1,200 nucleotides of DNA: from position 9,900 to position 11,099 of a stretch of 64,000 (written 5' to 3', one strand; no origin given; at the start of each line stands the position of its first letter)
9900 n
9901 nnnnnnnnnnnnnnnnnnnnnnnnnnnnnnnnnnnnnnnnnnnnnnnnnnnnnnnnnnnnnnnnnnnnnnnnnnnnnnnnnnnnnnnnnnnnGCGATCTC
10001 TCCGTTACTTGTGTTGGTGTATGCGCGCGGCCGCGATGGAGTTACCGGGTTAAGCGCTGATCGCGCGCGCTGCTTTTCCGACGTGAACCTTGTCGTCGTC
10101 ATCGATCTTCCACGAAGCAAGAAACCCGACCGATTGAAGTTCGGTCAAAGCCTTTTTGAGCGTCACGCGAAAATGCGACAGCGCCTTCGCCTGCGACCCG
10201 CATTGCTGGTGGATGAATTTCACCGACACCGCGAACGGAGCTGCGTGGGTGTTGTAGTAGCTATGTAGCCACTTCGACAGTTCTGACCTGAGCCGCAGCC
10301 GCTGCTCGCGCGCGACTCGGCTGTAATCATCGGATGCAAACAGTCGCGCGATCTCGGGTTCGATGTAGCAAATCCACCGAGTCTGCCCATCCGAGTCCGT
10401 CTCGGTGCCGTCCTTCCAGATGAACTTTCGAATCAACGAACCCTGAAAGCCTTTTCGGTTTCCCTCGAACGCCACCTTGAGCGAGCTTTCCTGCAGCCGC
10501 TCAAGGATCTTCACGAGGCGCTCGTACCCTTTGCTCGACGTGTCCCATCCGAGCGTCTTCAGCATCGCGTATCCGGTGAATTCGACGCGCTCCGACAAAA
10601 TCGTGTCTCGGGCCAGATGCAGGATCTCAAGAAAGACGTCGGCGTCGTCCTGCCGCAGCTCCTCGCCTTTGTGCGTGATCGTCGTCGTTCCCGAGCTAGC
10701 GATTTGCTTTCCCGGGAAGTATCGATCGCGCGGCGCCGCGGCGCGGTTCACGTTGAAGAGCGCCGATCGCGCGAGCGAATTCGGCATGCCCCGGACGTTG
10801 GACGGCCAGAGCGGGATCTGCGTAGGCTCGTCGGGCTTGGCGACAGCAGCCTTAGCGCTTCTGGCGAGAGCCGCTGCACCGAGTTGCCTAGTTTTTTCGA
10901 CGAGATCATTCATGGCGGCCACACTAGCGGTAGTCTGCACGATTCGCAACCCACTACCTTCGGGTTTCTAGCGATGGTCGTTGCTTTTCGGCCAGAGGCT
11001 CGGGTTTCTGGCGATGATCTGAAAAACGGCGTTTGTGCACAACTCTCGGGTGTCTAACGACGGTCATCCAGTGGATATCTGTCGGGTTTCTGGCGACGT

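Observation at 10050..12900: Plasmid-type replicon (TrfA + iteron oriV + ParA/ParG) inside a complete phage genome: candidate phage-plasmid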

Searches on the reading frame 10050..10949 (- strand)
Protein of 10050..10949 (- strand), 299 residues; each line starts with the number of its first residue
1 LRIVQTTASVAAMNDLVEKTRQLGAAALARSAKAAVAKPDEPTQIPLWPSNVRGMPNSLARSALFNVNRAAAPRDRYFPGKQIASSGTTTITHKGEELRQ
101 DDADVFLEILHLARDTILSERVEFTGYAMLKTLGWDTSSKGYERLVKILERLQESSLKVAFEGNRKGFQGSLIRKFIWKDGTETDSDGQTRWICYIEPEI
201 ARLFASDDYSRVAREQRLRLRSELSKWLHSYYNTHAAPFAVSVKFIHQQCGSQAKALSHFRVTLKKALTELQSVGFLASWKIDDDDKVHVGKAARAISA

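Call 5: search_protein_families(library=pfam, proteins=[window:10050-10949:-], max_evalue=0.01)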
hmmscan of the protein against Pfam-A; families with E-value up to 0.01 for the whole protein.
window:10050-10949:- (299 aa): 3 families
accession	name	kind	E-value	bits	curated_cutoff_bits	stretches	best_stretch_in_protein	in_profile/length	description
PF07042.17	TrfA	-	1.4e-30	106.8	22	1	12-290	5-280/282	TrfA protein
PF10134.15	RPA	-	3.8e-06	27.1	27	1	114-266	63-216/228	Replication initiator protein A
PF01051.27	Rep3_N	-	0.0032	18.3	22.4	0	120-228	38-136/141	Initiator Replication protein, WH1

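Call 11: search_dna_similar(query=window:10050-10916:-, collection=phages, mode=protein, max_rows=30)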
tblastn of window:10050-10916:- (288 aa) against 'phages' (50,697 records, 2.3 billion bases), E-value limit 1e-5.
No match.

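Call 12: search_dna_similar(query=window:10050-10916:-, collection=plasmids, mode=protein, max_rows=30)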
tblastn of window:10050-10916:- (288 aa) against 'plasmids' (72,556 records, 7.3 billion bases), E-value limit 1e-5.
Records with a match: 640; places in all: 658; records where one place covers at least 80% of the query: 611.
Best place of each record, by identity: 60-80% 63; <60% 577.
By first word of the organism name: Burkholderia 111; Escherichia 82; uncultured 80; Neisseria 52; Pseudomonas 48; Xanthomonas 45; Klebsiella 20; Arsenophonus 19; Xylella 12; Vibrio 9; and 67 more.
By predicted mobility (MOB-suite, as given by PLSDB): conjugative 438; non-mobilizable 120; mobilizable 82.
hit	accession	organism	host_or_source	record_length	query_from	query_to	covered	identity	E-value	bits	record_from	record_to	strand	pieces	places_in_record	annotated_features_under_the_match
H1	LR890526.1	Burkholderia cepacia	Homo sapiens,catheter tip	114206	31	283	88%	68.0%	5e-105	342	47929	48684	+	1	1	record has no annotation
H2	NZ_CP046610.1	Burkholderia contaminans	cell culture,cucumber rhizosphere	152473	31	283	88%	68.0%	5e-105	342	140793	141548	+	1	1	trfA: plasmid replication initiator TrfA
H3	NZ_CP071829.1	Burkholderia anthina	pure culture,RoundUp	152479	31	283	88%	68.0%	5e-105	342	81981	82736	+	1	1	trfA: plasmid replication initiator TrfA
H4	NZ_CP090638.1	Burkholderia contaminans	pharmaceutical solution,pharmaceutical ...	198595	31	283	88%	68.0%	5e-105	342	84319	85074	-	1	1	trfA: plasmid replication initiator TrfA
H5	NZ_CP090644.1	Burkholderia contaminans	sheep,milk,milk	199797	31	283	88%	68.0%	5e-105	342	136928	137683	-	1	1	trfA: plasmid replication initiator TrfA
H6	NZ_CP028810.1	Burkholderia contaminans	genomic DNA,the respiratory tract of a ...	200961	31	283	88%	68.0%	5e-105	342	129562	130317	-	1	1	trfA: plasmid replication initiator TrfA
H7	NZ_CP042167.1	Burkholderia contaminans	soil,soil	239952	31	283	88%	68.0%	5e-105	342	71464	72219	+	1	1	trfA: plasmid replication initiator TrfA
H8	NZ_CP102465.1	Burkholderia contaminans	Homo sapiens,pure culture,sputum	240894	31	283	88%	68.0%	5e-105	342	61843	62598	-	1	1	trfA: plasmid replication initiator TrfA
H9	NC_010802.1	Burkholderia multivorans ATCC 17616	-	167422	31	283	88%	68.0%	6e-105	342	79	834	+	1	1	trfA: plasmid replication initiator TrfA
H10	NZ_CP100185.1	Burkholderia glumae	cell culture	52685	31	283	88%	68.0%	7e-105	341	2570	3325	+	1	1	trfA: plasmid replication initiator TrfA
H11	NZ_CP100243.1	Burkholderia glumae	cell culture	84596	31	283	88%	68.0%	7e-105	341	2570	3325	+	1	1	trfA: plasmid replication initiator TrfA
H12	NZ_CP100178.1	Burkholderia glumae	cell culture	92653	31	283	88%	68.0%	7e-105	341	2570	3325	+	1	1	trfA: plasmid replication initiator TrfA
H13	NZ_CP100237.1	Burkholderia glumae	cell culture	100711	31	283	88%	68.0%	7e-105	341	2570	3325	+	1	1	trfA: plasmid replication initiator TrfA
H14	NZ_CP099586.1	Burkholderia glumae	Oryza sativa,rice panicle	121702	31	283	88%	68.0%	7e-105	341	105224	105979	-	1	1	trfA: plasmid replication initiator TrfA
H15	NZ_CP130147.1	Burkholderia glumae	Oryza sativa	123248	31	283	88%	68.0%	7e-105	341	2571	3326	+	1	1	trfA: plasmid replication initiator TrfA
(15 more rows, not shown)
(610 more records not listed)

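Call 13: get_annotated_region(hit=H10, flank=6000)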
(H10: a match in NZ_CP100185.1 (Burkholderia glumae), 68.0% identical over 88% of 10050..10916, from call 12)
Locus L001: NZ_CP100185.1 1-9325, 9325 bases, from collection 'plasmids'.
description: Burkholderia glumae strain R5 plasmid pR53p, complete sequence
organism: Burkholderia glumae (NCBI taxid 337)
taxonomy: Bacteria; Pseudomonadota; Betaproteobacteria; Burkholderiales; Burkholderiaceae; Burkholderia; Burkholderia glumae
host: -; source: cell culture; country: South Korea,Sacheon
typing (MOB-suite, as given by PLSDB): non-mobilizable; replicon rep_cluster_1467
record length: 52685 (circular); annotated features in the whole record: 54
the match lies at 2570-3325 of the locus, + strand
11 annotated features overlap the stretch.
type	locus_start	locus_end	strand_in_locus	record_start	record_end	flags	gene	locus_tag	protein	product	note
CDS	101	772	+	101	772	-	-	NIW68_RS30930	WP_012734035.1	AAA family ATPase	-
CDS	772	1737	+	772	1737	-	-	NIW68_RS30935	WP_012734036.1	ParB/RepB/Spo0J family partition protein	GO:0007059 - chromosome segregation [Evidence IEA]; GO:0000910 - cytokinesis [Evidence IEA]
CDS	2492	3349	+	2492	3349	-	trfA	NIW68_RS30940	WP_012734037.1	plasmid replication initiator TrfA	-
CDS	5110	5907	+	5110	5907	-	istB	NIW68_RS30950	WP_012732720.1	IS21-like element helper ATPase IstB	-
CDS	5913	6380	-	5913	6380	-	-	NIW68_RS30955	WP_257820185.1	patatin-like phospholipase family protein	GO:0006629 - lipid metabolic process [Evidence IEA]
CDS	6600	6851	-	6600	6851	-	-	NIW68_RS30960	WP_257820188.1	PAAR domain-containing protein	-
CDS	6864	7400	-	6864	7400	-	-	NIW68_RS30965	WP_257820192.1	hypothetical protein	-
CDS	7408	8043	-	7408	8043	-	-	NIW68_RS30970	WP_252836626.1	hypothetical protein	-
CDS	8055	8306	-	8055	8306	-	-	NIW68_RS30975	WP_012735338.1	PAAR domain-containing protein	-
CDS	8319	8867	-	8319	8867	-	-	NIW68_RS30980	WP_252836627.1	hypothetical protein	-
CDS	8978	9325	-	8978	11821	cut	-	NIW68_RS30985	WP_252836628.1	glycosyl hydrolase 108 family protein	-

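Call 14: get_annotated_region(hit=H2, flank=6000)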
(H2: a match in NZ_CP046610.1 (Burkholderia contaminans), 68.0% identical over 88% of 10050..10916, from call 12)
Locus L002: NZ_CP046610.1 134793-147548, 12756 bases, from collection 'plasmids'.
description: Burkholderia contaminans strain XL73 plasmid unnamed1, complete sequence
organism: Burkholderia contaminans (NCBI taxid 488447)
taxonomy: Bacteria; Pseudomonadota; Betaproteobacteria; Burkholderiales; Burkholderiaceae; Burkholderia; Burkholderia contaminans
host: -; source: cell culture,cucumber rhizosphere; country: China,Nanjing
typing (MOB-suite, as given by PLSDB): conjugative; replicon rep_cluster_1467; relaxase MOBF; mating-pair formation MPF_F
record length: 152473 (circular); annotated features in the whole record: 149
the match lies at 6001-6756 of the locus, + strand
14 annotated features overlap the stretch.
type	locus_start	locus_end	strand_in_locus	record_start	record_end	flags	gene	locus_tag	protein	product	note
CDS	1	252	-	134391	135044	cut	-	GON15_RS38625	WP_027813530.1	helix-turn-helix domain-containing protein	-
CDS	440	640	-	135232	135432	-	-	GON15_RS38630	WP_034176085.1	hypothetical protein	-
CDS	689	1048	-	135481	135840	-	-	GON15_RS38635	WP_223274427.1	hypothetical protein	-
CDS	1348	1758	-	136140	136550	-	-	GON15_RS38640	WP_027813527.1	type II toxin-antitoxin system VapC family toxin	-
CDS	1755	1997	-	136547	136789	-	-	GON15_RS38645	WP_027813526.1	AbrB/MazE/SpoVT family DNA-binding domain-containing protein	-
CDS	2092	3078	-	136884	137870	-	ligD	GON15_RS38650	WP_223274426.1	non-homologous end-joining DNA ligase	GO:0006310 - DNA recombination [Evidence IEA]; GO:0006281 - DNA repair [Evidence IEA]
CDS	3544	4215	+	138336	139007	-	-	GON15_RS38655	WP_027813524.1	AAA family ATPase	-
CDS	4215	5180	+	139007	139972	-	-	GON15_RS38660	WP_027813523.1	ParB/RepB/Spo0J family partition protein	GO:0007059 - chromosome segregation [Evidence IEA]; GO:0000910 - cytokinesis [Evidence IEA]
CDS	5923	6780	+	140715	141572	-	trfA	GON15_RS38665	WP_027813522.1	plasmid replication initiator TrfA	-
CDS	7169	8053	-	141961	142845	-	-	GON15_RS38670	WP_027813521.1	LysR family transcriptional regulator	GO:0006355 - regulation of DNA-templated transcription [Evidence IEA]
CDS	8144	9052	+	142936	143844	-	-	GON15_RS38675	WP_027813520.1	NAD-dependent epimerase/dehydratase family protein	-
CDS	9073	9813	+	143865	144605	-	-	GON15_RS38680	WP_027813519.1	SDR family NAD(P)-dependent oxidoreductase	-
CDS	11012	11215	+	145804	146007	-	-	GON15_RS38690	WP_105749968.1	RHS repeat domain-containing protein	-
CDS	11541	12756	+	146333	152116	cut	-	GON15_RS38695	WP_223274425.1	RHS repeat-associated core domain-containing protein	-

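Call 26: find_encoding_contigs(protein=window:10050-10916:-, flank=10000, max_places=10)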
Protein window:10050-10916:- (288 aa): no gene with exactly this product is on record in the collection.

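Call 27: find_homologous_proteins(query=window:10050-10916:-, max_evalue=1e-10)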
Query window:10050-10916:- (288 aa): 159 proteins with E <= 1e-10 among 1949 candidates; the best 120 are listed.
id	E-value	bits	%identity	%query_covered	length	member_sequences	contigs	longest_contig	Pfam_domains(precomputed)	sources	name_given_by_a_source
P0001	2.1e-187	639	100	100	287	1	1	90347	PF07042.18,PF10134.16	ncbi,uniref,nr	ncbi:plasmid replication initiator TrfA [Pararobbsia silviterrae]|uniref:TrfA family protein n=1 Tax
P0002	3.4e-127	441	71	99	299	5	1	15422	PF01051.28,PF07042.18,PF10134.16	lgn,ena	-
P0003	2.4e-124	432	68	98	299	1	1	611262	PF07042.18,PF10134.16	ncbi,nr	ncbi:RepB family plasmid replication initiator protein [Paraburkholderia aspalathi]|nr:plasmid repli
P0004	3.4e-124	431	69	98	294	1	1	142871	PF01051.28,PF07042.18,PF10134.16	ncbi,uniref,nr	ncbi:RepB family plasmid replication initiator protein [Paraburkholderia sp. UCT31]|uniref:plasmid r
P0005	9.8e-124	430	70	97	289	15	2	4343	PF07042.18,PF10134.16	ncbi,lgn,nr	ncbi:plasmid replication initiator TrfA [Caballeronia terrestris]|nr:plasmid replication initiator T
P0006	2.4e-113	396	70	86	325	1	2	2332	PF07042.18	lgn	-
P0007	5.6e-112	391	67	88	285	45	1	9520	PF07042.18,PF10134.16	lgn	-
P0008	1.1e-108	380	62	96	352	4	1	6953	PF07042.18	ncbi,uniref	ncbi:plasmid replication initiator TrfA, partial [Burkholderia sp. BCC0322]|uniref:plasmid replicati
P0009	8.8e-94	332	56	98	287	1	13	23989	PF07042.18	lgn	-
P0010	1.8e-92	327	58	89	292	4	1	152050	PF07042.18,PF10134.16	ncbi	ncbi:plasmid replication initiator TrfA [Cupriavidus pinatubonensis]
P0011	5.7e-92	326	56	95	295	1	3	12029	PF07042.18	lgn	-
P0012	6.5e-92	325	60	86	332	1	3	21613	PF07042.18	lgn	-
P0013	7.6e-91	322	54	97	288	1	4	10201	PF07042.18,PF10134.16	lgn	-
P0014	1.6e-90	321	55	99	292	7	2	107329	PF07042.18,PF10134.16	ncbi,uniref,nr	ncbi:plasmid replication initiator TrfA [Cupriavidus metallidurans]|uniref:plasmid replication initi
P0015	2.1e-89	317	56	89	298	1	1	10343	PF07042.18,PF10134.16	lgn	-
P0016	1.6e-83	298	52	89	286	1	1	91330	PF07042.18,PF10134.16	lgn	-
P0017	1.3e-74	269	53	84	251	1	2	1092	PF07042.18,PF10134.16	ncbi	ncbi:Plasmid replication initiator protein TrfA [compost metagenome]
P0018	7.3e-67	243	45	98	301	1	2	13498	PF07042.18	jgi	jgi:hypothetical protein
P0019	1.3e-65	239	47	92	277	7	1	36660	PF07042.18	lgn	-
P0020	1.1e-64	236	48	88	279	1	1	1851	PF07042.18,PF10134.16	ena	-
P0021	3.1e-61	225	46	98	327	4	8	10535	PF07042.18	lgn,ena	-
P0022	3.5e-61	225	69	50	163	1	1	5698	PF07042.18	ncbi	-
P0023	2.3e-60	222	48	88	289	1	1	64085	PF07042.18,PF10134.16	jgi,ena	-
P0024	7.0e-60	220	46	88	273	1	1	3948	PF07042.18,PF10134.16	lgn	-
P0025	1.3e-58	216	44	98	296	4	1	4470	PF07042.18,PF10134.16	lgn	-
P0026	1.4e-57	213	45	89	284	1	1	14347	PF07042.18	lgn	-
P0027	1.4e-57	213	44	91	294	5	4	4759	PF07042.18,PF10134.16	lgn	-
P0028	2.2e-57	212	44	95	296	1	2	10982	PF07042.18,PF10134.16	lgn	-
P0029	2.8e-57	212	45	93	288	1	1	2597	PF07042.18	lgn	-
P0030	3.0e-57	212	43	88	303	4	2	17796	PF07042.18,PF10134.16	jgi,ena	-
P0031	6.4e-57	211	46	84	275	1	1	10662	PF07042.18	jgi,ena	-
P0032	8.1e-57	210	45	92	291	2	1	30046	PF07042.18,PF10134.16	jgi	-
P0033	1.1e-56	210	43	88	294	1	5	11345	PF07042.18,PF10134.16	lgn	-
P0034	1.2e-56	210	47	88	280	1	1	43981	PF07042.18,PF10134.16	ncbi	-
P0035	2.2e-56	209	43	89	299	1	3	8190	PF07042.18,PF10134.16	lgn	-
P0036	2.7e-56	209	46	88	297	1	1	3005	PF07042.18,PF10134.16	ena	-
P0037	3.9e-56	208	44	90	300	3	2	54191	PF07042.18,PF10134.16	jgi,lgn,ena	-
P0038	4.0e-56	208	44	86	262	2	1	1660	PF07042.18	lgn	-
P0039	4.5e-56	208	44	86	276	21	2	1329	PF07042.18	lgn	-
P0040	1.1e-55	207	43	99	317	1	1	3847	PF07042.18,PF10134.16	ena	-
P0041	1.2e-55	207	45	90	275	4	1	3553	PF07042.18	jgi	jgi:hypothetical protein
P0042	1.6e-55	206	44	84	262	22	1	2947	PF07042.18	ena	-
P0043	2.6e-55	205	43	91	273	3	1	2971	PF07042.18,PF10134.16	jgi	-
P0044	5.4e-55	204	42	98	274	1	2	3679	PF07042.18,PF10134.16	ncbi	-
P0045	7.7e-55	204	42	87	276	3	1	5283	PF07042.18,PF10134.16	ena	-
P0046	8.5e-55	204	47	83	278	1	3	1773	PF07042.18,PF10134.16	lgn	-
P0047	1.5e-54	203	40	99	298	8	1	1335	PF07042.18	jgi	jgi:hypothetical protein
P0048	4.6e-54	201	43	86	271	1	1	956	PF07042.18,PF10134.16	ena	-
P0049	5.4e-54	201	45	88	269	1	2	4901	PF07042.18,PF10134.16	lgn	-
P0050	6.8e-54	201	43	89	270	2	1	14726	PF07042.18,PF10134.16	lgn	-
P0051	7.9e-54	201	39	99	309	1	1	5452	PF07042.18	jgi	-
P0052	1.3e-53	200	42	89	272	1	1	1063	PF07042.18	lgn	-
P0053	1.6e-53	200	41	89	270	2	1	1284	PF07042.18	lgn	-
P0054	1.9e-53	199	41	97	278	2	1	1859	PF07042.18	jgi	-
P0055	2.3e-53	199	41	98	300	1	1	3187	PF07042.18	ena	-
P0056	3.0e-53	199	43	87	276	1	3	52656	PF07042.18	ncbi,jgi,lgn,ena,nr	ncbi:MAG: plasmid replication initiator TrfA [Gammaproteobacteria bacterium]|nr:plasmid replication 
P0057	4.5e-53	198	46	87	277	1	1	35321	PF07042.18,PF10134.16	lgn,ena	-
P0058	9.2e-53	197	44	83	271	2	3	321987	PF07042.18,PF10134.16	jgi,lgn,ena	-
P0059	1.8e-52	196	46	83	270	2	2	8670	PF07042.18,PF10134.16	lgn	-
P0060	2.2e-52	196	43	83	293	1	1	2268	PF07042.18,PF10134.16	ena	-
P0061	2.6e-52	196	38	99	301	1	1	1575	PF07042.18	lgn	-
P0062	4.1e-52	195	44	89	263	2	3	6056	PF07042.18,PF10134.16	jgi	jgi:hypothetical protein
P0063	4.2e-52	195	43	88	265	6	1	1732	PF07042.18,PF10134.16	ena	-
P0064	3.1e-51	192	42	88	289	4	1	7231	PF07042.18,PF10134.16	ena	-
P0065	3.4e-51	192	41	93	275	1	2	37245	PF07042.18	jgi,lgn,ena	jgi:hypothetical protein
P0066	3.6e-51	192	43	87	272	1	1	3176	PF07042.18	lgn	-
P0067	5.5e-51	191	43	86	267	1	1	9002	PF07042.18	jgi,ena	-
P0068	5.7e-51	191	45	82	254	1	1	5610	PF07042.18,PF10134.16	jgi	jgi:hypothetical protein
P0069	6.1e-51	191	39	94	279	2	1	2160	PF01051.28,PF07042.18,PF10134.16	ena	-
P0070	9.7e-51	190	43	85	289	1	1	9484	PF07042.18,PF10134.16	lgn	-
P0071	2.0e-50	189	43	87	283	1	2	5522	PF07042.18,PF10134.16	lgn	-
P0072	2.3e-50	189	39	93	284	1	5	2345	PF07042.18,PF10134.16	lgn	-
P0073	3.1e-50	189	42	87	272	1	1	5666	PF07042.18,PF10134.16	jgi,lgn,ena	-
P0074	3.4e-50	189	43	89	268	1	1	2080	PF07042.18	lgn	-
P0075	3.8e-50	189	39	94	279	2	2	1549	PF07042.18,PF10134.16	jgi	jgi:hypothetical protein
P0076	5.0e-50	188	44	84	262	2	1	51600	PF07042.18,PF10134.16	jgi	jgi:hypothetical protein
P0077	2.2e-49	186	43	83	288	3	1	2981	PF07042.18,PF10134.16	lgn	-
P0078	2.6e-49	186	39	94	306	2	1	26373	PF07042.18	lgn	-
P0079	2.8e-49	186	40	94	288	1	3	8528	PF07042.18,PF10134.16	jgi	jgi:hypothetical protein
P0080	5.5e-49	185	40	89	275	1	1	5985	PF07042.18,PF10134.16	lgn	-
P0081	9.3e-49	184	40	89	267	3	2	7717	PF07042.18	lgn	-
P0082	2.9e-48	182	39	87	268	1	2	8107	PF07042.18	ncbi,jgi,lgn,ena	jgi:hypothetical protein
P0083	3.2e-48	182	43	88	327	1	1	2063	PF07042.18,PF10134.16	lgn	-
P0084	4.7e-48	182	41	86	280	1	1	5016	PF07042.18,PF10134.16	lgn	-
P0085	6.8e-48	181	38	87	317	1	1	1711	PF07042.18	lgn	-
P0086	1.3e-47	180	38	93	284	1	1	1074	PF07042.18,PF10134.16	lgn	-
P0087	1.4e-47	180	42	83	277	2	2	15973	PF07042.18,PF10134.16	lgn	-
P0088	2.2e-47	179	41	88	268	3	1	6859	PF07042.18,PF10134.16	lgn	-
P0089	4.1e-47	179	38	95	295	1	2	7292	PF07042.18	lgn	-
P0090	6.9e-47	178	39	86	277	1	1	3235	PF07042.18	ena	-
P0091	2.2e-46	176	38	85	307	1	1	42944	PF07042.18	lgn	-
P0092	2.5e-46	176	38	95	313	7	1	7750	PF07042.18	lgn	-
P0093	3.1e-46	176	41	89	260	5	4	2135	PF07042.18,PF10134.16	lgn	-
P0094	3.4e-46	176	38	95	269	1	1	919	PF07042.18,PF10134.16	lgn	-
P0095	5.8e-46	175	39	88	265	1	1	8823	PF07042.18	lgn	-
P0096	5.9e-46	175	38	86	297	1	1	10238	PF07042.18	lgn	-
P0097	1.1e-45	174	39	89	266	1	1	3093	PF07042.18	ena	-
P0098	1.8e-45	173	37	93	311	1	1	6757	PF07042.18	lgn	-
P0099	1.9e-45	173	36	98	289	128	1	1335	PF07042.18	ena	-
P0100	2.4e-45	173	40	87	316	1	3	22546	PF07042.18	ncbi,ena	-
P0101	4.2e-45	172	35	94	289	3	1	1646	PF07042.18,PF10134.16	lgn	-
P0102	6.5e-45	171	35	97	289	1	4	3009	PF07042.18,PF10134.16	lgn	-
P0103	1.4e-44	170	39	89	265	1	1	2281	PF07042.18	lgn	-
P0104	1.6e-44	170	38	87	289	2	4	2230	PF07042.18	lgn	-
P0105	1.7e-44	170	38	89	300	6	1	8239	PF07042.18,PF10134.16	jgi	jgi:hypothetical protein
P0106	1.9e-44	170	37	95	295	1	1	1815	PF07042.18,PF10134.16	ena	-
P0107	2.0e-44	170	35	94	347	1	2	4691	PF07042.18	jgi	jgi:hypothetical protein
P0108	2.1e-44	170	39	84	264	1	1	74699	PF07042.18,PF10134.16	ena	-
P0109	2.3e-44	170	37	95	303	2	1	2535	PF07042.18,PF10134.16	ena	-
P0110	2.4e-44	170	37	91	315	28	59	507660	PF07042.18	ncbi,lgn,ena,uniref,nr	ncbi:hypothetical protein OU5_P0357 (plasmid) [Pseudomonas mandelii JR-1]|uniref:TrfA family protein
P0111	4.6e-44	169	38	83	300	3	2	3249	PF07042.18,PF10134.16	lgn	-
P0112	8.9e-44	168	35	98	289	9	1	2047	PF07042.18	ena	-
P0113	1.1e-43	167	39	89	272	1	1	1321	PF07042.18,PF10134.16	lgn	-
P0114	1.2e-43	167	39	86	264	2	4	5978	PF07042.18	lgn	-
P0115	1.2e-43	167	38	96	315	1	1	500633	PF07042.18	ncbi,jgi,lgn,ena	jgi:hypothetical protein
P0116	1.3e-43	167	37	86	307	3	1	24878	PF07042.18,PF10134.16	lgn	-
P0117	1.3e-43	167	35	92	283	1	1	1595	PF01051.28,PF07042.18,PF10134.16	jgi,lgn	jgi:hypothetical protein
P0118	3.6e-43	166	37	83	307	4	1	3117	PF07042.18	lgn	-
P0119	3.7e-43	166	36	89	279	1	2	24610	PF07042.18,PF10134.16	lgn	-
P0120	8.4e-43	164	39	84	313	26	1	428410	PF07042.18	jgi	jgi:hypothetical protein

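Call 28: find_encoding_contigs(protein=P0001, flank=10000, max_places=5)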
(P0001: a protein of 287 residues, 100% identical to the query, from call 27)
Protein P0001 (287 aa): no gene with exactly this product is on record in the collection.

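Call 31: find_related_loci(query=window:10050-10916:-, collection=viral_contigs, flank=10000)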
Query window:10050-10916:- (288 aa) in viral_contigs; peptide patterns used: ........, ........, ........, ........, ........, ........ (x = any residue, [..] = any of these).
10 stretches matched a pattern, but none encodes a relative of the query by tblastn (E <= 1e-3).
